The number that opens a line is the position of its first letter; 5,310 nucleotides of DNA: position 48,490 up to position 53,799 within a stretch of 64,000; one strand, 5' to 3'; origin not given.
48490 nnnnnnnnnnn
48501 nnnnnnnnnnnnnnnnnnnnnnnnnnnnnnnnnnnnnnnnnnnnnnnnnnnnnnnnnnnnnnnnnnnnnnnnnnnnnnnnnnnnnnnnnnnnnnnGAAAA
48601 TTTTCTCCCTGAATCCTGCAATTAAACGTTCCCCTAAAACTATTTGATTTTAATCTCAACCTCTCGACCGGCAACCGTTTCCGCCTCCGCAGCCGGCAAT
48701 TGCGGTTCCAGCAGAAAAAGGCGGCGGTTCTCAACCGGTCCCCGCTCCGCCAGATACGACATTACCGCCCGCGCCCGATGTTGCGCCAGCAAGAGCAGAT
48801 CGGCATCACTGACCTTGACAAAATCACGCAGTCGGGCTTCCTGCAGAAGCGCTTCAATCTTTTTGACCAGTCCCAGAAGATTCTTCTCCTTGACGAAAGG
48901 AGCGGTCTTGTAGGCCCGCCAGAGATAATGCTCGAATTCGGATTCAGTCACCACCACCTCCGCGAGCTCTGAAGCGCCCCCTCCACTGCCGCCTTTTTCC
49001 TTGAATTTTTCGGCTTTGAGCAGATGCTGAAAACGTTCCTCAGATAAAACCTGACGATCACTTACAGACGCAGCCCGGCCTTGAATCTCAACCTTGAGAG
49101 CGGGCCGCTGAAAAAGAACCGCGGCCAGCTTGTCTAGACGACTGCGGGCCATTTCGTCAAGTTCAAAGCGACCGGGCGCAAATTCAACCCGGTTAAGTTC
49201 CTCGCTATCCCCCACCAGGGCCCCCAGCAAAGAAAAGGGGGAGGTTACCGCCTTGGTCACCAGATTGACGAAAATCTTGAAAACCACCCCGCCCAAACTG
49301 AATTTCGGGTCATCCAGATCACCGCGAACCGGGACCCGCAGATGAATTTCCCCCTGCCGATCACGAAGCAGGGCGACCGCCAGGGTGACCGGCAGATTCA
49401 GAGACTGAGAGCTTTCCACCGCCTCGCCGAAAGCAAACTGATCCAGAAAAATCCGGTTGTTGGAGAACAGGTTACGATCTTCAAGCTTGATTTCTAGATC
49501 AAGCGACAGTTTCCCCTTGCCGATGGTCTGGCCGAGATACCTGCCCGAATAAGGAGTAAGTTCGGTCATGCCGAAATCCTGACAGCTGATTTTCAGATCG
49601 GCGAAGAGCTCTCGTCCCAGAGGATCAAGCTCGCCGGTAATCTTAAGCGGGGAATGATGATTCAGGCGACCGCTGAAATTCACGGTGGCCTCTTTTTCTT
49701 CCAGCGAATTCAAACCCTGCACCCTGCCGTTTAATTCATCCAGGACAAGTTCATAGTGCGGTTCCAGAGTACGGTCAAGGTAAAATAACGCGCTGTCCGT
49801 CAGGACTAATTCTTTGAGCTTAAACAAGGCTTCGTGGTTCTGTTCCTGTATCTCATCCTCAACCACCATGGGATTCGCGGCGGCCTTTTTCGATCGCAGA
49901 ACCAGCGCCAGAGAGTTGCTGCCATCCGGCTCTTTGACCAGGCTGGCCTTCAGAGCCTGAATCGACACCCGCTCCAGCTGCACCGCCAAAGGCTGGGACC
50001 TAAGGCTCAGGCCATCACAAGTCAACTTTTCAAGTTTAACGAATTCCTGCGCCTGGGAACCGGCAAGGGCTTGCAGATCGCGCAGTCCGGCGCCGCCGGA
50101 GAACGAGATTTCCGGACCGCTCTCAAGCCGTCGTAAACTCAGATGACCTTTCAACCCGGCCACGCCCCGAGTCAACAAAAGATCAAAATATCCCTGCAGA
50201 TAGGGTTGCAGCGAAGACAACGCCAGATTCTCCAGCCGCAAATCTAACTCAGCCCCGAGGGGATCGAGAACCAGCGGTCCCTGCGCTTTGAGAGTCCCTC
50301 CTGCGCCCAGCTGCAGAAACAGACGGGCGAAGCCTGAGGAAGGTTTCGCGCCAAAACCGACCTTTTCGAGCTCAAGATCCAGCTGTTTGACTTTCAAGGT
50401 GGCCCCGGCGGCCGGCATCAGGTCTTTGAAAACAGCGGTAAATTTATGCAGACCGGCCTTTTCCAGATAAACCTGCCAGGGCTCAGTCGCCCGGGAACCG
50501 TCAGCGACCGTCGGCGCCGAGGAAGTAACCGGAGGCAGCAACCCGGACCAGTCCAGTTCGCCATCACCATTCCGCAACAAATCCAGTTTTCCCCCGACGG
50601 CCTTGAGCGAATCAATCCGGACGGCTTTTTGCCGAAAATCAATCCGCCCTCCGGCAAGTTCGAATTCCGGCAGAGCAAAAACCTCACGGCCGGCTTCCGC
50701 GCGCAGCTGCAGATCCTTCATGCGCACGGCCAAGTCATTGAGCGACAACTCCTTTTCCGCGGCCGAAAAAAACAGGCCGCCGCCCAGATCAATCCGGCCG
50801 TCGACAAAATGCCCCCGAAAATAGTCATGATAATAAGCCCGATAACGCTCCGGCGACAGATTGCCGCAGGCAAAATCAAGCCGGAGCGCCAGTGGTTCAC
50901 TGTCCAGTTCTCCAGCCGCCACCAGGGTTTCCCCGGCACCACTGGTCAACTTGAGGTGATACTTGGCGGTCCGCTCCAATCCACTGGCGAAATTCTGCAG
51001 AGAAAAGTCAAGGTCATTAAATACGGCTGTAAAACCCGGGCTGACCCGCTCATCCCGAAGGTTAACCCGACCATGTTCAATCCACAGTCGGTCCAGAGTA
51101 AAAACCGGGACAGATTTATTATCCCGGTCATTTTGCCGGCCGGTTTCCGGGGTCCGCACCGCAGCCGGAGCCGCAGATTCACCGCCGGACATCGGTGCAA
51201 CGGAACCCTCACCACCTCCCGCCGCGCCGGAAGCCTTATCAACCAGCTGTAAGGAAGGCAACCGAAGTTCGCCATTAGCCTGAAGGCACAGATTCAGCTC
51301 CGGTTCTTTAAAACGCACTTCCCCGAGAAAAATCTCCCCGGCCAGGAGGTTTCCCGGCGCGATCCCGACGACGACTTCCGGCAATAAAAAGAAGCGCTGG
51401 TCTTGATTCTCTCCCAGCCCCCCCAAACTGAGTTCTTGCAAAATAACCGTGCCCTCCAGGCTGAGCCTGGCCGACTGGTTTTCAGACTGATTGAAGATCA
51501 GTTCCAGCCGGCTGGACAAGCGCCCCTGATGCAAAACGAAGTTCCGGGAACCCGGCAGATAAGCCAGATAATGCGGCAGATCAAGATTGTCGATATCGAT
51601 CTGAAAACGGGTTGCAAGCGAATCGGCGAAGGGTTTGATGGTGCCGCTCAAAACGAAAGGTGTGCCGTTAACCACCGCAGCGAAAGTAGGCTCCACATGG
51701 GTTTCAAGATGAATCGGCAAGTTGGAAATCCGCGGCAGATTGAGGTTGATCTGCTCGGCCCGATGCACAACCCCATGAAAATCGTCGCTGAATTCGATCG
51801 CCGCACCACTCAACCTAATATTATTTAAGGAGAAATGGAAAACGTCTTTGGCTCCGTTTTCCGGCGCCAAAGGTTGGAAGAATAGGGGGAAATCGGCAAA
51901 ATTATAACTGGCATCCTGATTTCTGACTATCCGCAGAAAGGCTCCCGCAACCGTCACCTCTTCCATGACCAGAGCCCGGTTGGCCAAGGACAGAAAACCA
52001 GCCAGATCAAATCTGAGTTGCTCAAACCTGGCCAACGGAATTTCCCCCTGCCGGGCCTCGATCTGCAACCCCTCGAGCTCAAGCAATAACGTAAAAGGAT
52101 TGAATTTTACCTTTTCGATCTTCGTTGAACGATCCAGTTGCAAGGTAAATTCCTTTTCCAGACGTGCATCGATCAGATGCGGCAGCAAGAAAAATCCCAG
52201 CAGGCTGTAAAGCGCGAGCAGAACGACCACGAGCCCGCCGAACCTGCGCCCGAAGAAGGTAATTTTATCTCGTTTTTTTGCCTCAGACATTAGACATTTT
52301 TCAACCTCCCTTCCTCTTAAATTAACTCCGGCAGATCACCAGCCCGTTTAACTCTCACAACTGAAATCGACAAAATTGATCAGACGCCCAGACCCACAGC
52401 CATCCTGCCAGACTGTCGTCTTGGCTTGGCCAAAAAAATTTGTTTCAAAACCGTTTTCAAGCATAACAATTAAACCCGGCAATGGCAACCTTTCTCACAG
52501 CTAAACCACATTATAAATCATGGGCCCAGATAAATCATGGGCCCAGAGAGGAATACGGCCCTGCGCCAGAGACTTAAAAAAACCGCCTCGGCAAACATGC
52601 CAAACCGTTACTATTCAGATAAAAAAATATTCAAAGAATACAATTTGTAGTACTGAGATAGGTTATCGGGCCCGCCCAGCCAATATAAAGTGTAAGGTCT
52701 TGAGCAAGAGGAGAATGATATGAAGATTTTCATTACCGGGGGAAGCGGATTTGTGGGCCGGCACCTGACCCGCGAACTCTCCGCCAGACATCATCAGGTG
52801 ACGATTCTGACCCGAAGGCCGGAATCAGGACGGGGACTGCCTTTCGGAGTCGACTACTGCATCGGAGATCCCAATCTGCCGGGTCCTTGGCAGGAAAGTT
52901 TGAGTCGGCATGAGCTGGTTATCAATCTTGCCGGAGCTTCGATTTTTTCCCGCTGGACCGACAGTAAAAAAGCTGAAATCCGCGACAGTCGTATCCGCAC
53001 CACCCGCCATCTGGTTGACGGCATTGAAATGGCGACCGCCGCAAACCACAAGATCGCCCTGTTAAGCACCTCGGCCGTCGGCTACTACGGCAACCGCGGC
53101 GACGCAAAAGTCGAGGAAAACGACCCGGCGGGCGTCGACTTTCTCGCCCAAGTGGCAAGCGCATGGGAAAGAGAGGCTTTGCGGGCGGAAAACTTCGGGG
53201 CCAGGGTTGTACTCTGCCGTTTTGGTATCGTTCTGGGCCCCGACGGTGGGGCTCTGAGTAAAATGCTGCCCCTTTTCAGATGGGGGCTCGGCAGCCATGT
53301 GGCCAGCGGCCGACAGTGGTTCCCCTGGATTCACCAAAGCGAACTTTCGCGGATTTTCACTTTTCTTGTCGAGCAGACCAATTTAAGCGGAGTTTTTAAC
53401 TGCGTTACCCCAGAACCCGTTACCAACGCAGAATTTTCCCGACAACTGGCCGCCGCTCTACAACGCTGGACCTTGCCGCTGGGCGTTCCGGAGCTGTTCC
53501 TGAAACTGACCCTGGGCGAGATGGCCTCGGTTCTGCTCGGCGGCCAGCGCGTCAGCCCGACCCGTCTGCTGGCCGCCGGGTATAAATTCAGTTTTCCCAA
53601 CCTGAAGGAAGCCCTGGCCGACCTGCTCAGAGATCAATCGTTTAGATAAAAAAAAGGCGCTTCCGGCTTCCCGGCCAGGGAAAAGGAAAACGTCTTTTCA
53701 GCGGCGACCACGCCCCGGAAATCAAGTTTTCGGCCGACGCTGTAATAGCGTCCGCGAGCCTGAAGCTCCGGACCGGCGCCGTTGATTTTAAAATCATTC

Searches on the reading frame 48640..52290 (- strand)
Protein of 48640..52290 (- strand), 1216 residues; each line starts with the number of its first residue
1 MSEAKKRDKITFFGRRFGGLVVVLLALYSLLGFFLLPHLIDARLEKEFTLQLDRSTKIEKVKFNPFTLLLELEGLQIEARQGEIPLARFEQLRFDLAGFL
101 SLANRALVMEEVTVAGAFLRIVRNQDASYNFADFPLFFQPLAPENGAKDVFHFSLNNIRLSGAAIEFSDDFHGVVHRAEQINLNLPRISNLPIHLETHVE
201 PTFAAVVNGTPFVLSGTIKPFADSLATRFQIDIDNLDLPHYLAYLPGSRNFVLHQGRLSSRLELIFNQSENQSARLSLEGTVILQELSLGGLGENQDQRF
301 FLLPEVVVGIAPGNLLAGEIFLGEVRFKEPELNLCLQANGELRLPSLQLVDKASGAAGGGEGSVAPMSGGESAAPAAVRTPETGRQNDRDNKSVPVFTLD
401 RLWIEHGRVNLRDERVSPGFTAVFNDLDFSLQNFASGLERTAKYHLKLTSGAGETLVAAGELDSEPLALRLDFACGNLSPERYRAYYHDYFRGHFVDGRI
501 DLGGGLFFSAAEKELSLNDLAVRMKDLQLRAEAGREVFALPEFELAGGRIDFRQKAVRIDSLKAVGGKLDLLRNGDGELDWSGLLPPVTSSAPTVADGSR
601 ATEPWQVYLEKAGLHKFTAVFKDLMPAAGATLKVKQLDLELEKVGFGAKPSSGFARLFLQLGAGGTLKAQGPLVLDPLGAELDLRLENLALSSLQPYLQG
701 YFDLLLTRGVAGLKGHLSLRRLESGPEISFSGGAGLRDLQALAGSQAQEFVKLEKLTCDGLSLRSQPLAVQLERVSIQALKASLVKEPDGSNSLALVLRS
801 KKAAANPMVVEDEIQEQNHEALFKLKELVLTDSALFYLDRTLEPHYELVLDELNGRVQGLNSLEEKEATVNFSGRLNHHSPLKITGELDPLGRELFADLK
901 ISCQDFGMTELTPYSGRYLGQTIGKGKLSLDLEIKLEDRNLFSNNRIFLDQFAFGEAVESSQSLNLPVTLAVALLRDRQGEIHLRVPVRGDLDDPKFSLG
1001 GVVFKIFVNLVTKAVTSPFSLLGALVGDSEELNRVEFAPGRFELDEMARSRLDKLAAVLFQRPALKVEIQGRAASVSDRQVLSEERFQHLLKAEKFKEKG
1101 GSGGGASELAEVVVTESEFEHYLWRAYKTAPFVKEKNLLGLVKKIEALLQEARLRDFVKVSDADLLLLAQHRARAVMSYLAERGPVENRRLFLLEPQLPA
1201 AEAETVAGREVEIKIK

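Call 51: search_protein_families(library=pfam, proteins=[window:48640-52290:-], max_evalue=0.001)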
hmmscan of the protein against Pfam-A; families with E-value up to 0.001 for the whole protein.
window:48640-52290:- (1216 aa): 4 families
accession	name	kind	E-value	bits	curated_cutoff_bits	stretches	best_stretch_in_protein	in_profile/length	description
PF05359.17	DUF748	-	4.1e-262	873.1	50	3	600-1191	448-1037/1037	Domain of Unknown Function (DUF748)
PF13116.12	YhdP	-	5.1e-11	41.7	46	1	19-279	16-255/1224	YhdP protein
PF05170.20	AsmA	-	9.4e-10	38.4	29.8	0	281-433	65-189/607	AsmA family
PF00691.25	OmpA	-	1e-05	26.2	27.2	0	1037-1086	2-56/98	OmpA family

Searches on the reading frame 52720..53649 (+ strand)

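Call 51: search_protein_families(library=pfam, proteins=[window:52720-53649:+], max_evalue=0.001)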
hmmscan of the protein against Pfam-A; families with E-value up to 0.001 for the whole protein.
window:52720-53649:+ (309 aa): 5 families
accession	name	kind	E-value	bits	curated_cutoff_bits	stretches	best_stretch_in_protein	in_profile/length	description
PF08338.16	DUF1731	-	8.7e-21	73.8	27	1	256-302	1-47/47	Domain of unknown function (DUF1731)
PF01370.27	Epimerase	-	2.4e-18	66.9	20.9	1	3-227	1-238/240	NAD dependent epimerase/dehydratase family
PF13460.12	NAD_binding_10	-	2.6e-07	31.1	27.2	1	7-120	1-101/184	NAD(P)H-binding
PF16363.11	GDP_Man_Dehyd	-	9.2e-07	29.1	27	0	4-36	1-33/332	GDP-mannose 4,6 dehydratase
PF04321.23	RmlD_sub_bind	-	4.6e-05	23.1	27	1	1-246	1-230/287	RmlD substrate binding domain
